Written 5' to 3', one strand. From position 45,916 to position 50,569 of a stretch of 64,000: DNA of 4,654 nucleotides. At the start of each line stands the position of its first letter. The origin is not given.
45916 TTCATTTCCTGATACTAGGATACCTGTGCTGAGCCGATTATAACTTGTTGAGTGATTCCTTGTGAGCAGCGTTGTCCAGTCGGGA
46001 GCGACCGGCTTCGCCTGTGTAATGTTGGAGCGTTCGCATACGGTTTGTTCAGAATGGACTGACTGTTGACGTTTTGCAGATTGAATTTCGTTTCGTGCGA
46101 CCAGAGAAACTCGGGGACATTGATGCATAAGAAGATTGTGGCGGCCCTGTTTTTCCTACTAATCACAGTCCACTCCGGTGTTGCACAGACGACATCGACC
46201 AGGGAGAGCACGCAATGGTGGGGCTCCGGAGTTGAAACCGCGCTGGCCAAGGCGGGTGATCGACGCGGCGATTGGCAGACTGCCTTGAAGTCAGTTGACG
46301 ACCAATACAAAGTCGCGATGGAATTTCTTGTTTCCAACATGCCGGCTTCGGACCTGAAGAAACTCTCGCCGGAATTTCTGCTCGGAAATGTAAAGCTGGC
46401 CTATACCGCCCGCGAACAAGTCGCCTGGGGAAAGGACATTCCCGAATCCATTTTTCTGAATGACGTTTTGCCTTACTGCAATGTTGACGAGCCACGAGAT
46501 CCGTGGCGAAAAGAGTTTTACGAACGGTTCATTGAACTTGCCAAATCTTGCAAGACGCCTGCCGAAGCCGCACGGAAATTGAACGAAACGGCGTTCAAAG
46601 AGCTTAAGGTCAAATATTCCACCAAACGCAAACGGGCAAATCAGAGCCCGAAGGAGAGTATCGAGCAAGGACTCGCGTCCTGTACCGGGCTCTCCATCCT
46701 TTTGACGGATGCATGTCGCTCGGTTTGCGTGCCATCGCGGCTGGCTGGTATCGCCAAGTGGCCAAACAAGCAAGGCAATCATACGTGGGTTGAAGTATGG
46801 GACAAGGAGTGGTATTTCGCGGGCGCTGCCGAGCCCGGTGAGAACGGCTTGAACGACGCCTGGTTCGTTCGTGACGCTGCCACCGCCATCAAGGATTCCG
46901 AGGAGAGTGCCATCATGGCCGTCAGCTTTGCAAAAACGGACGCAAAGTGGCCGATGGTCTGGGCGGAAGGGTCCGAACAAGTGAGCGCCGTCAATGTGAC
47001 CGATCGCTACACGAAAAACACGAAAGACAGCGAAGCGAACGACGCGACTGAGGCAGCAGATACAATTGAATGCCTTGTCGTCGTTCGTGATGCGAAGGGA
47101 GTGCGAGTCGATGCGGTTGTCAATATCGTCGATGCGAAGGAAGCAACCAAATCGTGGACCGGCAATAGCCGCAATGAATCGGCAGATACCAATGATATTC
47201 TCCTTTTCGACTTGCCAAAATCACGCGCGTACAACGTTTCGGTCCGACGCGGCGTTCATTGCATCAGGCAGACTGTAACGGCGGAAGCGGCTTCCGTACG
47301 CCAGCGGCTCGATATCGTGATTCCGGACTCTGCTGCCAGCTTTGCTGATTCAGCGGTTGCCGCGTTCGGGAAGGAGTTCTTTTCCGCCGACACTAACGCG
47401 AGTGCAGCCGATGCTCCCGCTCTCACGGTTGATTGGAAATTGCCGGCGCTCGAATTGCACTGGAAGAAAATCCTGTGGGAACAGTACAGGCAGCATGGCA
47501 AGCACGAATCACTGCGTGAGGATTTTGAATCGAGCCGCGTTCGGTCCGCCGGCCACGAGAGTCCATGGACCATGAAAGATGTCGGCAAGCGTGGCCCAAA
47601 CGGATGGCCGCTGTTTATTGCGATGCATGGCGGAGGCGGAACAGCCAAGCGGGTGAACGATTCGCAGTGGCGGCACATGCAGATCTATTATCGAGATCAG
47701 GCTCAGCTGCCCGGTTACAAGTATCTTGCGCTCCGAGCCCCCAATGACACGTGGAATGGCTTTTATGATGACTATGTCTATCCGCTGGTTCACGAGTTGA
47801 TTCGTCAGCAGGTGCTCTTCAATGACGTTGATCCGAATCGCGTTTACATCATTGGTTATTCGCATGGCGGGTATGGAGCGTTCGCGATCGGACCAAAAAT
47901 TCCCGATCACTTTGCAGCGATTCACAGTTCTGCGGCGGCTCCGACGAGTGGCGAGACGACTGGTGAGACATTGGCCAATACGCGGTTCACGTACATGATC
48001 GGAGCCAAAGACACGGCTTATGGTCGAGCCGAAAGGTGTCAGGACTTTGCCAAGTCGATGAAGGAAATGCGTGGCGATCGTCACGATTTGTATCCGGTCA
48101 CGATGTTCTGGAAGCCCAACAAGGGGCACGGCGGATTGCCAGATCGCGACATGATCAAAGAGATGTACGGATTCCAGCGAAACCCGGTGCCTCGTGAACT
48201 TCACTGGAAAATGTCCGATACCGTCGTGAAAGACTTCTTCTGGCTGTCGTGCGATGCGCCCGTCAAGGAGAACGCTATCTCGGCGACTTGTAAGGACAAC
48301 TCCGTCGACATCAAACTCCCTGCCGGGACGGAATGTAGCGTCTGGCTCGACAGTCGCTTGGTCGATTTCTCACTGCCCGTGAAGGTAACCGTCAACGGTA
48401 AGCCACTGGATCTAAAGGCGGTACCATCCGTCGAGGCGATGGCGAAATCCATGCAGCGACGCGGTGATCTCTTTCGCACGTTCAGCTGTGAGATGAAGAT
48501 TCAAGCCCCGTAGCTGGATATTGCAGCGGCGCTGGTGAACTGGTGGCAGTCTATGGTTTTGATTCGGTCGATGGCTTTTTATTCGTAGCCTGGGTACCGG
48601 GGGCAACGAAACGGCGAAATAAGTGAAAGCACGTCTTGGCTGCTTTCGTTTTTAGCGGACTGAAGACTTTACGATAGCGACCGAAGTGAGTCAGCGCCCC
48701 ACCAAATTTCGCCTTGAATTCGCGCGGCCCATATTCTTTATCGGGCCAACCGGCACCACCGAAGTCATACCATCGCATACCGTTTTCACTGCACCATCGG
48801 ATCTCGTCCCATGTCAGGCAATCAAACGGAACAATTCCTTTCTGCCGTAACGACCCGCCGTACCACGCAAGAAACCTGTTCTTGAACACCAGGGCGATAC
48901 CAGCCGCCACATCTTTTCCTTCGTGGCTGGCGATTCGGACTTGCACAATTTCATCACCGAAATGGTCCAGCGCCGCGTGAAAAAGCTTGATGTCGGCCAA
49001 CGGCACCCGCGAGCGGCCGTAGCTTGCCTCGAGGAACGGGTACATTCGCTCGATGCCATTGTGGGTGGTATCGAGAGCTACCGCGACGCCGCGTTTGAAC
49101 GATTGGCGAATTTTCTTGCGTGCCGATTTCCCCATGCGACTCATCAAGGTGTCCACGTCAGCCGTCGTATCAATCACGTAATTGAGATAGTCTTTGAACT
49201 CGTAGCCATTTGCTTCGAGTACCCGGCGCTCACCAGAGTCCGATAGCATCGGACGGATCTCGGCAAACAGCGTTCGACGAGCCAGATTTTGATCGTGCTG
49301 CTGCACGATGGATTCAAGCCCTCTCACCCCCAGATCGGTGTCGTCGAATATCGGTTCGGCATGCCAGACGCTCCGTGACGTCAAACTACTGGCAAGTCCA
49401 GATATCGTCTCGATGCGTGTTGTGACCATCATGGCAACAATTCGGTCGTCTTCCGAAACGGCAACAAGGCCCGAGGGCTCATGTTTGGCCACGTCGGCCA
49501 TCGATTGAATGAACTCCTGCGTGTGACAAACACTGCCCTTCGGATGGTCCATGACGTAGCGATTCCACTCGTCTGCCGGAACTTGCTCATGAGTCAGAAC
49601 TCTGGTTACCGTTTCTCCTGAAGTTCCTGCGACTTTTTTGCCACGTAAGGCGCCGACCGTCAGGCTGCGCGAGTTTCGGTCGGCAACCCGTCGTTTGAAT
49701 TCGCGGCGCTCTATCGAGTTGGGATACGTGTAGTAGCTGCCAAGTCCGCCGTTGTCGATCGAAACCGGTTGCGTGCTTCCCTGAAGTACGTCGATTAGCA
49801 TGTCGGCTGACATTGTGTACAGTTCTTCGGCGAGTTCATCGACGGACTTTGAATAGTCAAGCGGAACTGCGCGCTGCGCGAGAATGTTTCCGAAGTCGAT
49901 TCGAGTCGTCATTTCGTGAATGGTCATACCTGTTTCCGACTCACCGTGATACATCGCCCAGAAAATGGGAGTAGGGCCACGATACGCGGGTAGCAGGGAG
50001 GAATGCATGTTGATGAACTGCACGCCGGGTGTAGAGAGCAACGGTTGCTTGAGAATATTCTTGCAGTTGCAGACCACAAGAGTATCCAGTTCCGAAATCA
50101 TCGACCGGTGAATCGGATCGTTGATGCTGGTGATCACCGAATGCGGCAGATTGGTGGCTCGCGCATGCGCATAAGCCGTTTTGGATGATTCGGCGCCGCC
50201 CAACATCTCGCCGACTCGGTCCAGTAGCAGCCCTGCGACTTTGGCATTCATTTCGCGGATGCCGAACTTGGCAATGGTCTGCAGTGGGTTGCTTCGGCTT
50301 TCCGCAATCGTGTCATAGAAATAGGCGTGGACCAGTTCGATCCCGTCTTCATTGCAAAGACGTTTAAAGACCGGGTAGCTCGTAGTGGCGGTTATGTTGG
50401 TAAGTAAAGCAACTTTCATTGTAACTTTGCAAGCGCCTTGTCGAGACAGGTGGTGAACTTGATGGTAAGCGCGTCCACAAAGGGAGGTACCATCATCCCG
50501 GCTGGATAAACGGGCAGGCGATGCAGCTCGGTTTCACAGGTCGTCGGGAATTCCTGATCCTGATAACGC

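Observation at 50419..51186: Terminal thioesterase has GYCMGG (Cys nucleophile) directly after a KR-containing module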

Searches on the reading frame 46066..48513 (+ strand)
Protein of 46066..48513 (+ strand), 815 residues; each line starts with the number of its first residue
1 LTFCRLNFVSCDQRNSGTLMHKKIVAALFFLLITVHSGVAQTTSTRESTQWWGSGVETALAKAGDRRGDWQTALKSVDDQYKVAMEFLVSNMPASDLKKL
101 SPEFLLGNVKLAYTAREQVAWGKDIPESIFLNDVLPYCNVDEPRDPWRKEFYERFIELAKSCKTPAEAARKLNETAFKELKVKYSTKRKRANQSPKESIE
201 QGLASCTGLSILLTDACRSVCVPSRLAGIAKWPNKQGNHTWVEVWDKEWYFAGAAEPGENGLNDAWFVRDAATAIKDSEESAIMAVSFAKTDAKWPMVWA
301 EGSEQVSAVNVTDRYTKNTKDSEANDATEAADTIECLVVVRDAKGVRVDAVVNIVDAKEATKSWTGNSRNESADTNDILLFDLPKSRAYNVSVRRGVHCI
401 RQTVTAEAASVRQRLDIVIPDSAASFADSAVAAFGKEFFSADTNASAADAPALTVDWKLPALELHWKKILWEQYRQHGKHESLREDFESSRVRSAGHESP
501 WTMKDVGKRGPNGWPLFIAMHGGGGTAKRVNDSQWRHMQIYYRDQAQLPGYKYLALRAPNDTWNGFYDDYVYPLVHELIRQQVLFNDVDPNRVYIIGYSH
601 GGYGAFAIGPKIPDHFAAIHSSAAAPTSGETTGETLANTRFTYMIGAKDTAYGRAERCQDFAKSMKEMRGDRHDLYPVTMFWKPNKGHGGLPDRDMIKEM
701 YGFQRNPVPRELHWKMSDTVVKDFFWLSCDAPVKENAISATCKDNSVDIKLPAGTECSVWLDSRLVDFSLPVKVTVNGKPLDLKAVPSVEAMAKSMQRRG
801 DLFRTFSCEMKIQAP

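Call 6: search_protein_families(library=pfam, proteins=[window:46066-48513:+])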
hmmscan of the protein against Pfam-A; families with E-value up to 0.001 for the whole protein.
window:46066-48513:+ (815 aa): 1 family
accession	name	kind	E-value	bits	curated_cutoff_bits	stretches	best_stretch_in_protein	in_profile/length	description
PF01841.26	Transglut_core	-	1e-11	45.5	23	1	158-250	7-104/108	Transglutaminase-like superfamily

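Call 44: search_protein_families(library=ncbifam, proteins=[window:46066-48513:+], max_evalue=0.01)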
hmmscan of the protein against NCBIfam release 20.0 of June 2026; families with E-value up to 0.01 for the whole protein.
window:46066-48513:+ (815 aa): 3 families
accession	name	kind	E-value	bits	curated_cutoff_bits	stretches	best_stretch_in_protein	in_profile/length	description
TIGR01840.1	esterase_phb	subfamily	1.2e-09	37.9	107.85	1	515-683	14-176/213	PHB depolymerase family esterase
NF050058.1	e_dPHAscl_type1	hypoth_equivalog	2e-09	37.3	150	1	515-670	23-173/276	extracellular catalytic domain type 1 short-chain-length polyhydroxyalkanoate depolymerase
TIGR02821.1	fghA_ester_D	equivalog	0.0011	18.6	281.7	1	558-656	106-200/275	S-formylglutathione hydrolase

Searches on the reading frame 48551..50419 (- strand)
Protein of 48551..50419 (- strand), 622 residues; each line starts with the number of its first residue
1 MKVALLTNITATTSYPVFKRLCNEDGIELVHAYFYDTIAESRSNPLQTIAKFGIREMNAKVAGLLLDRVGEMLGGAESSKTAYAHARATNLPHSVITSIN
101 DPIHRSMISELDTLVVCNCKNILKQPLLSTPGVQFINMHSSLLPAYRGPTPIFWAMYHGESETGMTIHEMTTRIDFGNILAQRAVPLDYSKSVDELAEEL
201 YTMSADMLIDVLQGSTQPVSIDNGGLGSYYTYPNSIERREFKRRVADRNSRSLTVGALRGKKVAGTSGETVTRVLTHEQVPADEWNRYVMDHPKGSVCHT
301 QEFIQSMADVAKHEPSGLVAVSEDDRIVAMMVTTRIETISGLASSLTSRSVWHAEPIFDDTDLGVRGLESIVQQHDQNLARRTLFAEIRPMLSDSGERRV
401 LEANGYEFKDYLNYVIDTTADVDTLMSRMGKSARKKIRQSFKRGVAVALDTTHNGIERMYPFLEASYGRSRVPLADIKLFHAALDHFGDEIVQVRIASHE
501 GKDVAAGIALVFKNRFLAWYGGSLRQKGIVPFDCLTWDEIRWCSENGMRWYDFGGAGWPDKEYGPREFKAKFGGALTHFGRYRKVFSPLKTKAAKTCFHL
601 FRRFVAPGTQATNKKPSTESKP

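Call 6: search_protein_families(library=pfam, proteins=[window:48551-50419:-])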
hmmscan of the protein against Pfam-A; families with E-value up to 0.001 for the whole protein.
window:48551-50419:- (622 aa): 4 families
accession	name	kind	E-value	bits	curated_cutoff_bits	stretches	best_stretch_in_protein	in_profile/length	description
PF00551.24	Formyl_trans_N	-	1.4e-21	77.5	26.1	1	111-212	80-181/181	Formyl transferase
PF13480.13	Acetyltransf_6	-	2.6e-12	47.5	22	1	431-561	5-142/143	Acetyltransferase (GNAT) domain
PF02388.22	FemAB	-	5.8e-11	42.3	24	1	502-596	306-403/406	FemAB family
PF04339.18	FemAB_like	-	9.7e-05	22.1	27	1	420-557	170-315/369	Peptidogalycan biosysnthesis/recognition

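Call 7: search_protein_families(library=ncbifam, proteins=[window:48551-50419:-], max_evalue=0.01)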
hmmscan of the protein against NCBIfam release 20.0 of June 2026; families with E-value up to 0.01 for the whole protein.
window:48551-50419:- (622 aa): 9 families
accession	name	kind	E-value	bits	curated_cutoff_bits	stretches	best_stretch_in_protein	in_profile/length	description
TIGR00460.1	fmt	equivalog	1.6e-24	86.6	201.5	1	109-214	78-183/315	methionyl-tRNA formyltransferase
NF005414.0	PRK06988.1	equivalog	7.4e-22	77.7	316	1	85-205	50-172/311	formyltransferase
NF005998.1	PRK08125.1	equivalog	1.4e-21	76.6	777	1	88-212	51-177/649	bifunctional UDP-4-amino-4-deoxy-L-arabinose formyltransferase/UDP-glucuronic acid oxidase ArnA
TIGR03019.1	pepcterm_femAB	equivalog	1.9e-17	63.3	260.35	1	284-573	2-275/330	FemAB family XrtA/PEP-CTERM system-associated protein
TIGR00639.1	PurN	equivalog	7.3e-13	48.5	150.1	1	109-212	78-181/192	phosphoribosylglycinamide formyltransferase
NF047883.1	UAcmpLyAlTFemX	equivalog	5.4e-11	42.4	500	1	411-572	147-311/337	UDP-N-acetylmuramoylpentapeptide-lysine N(6)-alanyltransferase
NF004684.0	PRK06027.1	subfamily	1.9e-09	37.6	223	1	110-198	165-253/286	formyltetrahydrofolate deformylase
TIGR00655.1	PurU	equivalog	3e-09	36.9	285.95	1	110-198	160-248/280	formyltetrahydrofolate deformylase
NF005755.0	PRK07579.1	equivalog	3.4e-08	33.6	238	1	106-197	61-149/245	dTDP-4-amino-4,6-dideoxyglucose formyltransferase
